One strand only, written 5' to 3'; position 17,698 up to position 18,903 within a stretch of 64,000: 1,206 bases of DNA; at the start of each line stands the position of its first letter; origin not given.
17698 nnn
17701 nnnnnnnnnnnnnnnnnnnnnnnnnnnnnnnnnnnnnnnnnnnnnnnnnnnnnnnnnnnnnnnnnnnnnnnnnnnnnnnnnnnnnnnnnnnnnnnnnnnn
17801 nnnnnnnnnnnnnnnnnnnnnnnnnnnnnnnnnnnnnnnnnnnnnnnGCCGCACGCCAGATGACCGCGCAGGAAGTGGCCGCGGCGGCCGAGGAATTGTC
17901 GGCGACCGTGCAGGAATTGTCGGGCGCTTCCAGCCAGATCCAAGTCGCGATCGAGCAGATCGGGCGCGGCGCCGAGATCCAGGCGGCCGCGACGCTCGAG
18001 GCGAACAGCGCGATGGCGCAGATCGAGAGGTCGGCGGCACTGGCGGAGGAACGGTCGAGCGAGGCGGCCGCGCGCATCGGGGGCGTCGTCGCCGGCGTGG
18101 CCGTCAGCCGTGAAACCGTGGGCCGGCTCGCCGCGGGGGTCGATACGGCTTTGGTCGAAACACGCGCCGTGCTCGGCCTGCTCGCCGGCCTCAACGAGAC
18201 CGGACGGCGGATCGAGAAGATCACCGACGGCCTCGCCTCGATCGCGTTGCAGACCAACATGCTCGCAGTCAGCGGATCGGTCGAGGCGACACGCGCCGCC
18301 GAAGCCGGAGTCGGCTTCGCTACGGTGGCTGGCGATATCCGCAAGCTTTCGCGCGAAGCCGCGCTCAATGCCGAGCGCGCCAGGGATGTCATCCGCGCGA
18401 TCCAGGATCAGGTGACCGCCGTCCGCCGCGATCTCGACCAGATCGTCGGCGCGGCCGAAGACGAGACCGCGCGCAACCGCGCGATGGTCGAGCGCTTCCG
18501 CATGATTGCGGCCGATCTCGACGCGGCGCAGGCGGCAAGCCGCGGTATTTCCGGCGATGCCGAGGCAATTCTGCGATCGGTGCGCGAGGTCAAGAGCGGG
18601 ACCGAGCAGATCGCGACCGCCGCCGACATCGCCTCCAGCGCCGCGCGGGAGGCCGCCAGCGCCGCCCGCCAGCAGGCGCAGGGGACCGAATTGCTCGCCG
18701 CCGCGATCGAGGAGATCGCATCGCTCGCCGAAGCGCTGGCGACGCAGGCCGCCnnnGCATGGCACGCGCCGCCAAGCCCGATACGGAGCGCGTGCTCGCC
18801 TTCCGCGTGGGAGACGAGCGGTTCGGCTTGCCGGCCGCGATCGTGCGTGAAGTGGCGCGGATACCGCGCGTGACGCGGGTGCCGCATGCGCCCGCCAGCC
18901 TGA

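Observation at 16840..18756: Cytoplasmic chemoreceptor carrying two tandem MCP signalling domains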

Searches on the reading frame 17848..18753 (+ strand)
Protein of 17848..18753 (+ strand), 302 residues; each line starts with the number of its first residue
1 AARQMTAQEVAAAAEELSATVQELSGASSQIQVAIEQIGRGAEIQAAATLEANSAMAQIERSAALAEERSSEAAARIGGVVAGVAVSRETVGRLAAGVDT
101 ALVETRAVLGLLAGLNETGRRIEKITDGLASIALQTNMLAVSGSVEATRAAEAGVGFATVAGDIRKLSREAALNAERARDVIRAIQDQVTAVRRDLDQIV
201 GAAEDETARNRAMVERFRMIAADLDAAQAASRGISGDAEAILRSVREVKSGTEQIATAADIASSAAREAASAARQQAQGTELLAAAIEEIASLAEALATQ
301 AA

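Call 6: search_protein_families(library=pfam, proteins=[window:17848-18753:+], max_evalue=10)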
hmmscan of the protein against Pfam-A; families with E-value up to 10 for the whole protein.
seq(302 aa): 7 families
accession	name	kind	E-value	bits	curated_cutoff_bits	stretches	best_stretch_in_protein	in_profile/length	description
PF00015.26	MCPsignal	-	3.2e-17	63.4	34.6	2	113-256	26-169/172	Methyl-accepting chemotaxis protein (MCP) signalling domain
PF16331.10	TolA_bind_tri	-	0.0051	17.3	30.1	1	183-231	21-69/76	TolA binding protein trimerisation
PF07889.17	DUF1664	-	0.11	13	34.6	1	183-258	37-109/124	Protein of unknown function (DUF1664)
PF06419.17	COG6_N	-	0.65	10.6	27.4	1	204-262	22-80/114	Conserved oligomeric complex COG6, N-terminal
PF07464.16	ApoLp-III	-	0.82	10.2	36.3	1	172-277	14-121/146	Apolipophorin-III precursor (apoLp-III)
PF04108.17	ATG17_like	-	0.84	9.5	43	1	62-297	19-267/355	Autophagy protein ATG17-like domain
PF06009.19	Laminin_II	-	1.3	9.5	33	1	5-65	10-70/138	Laminin Domain II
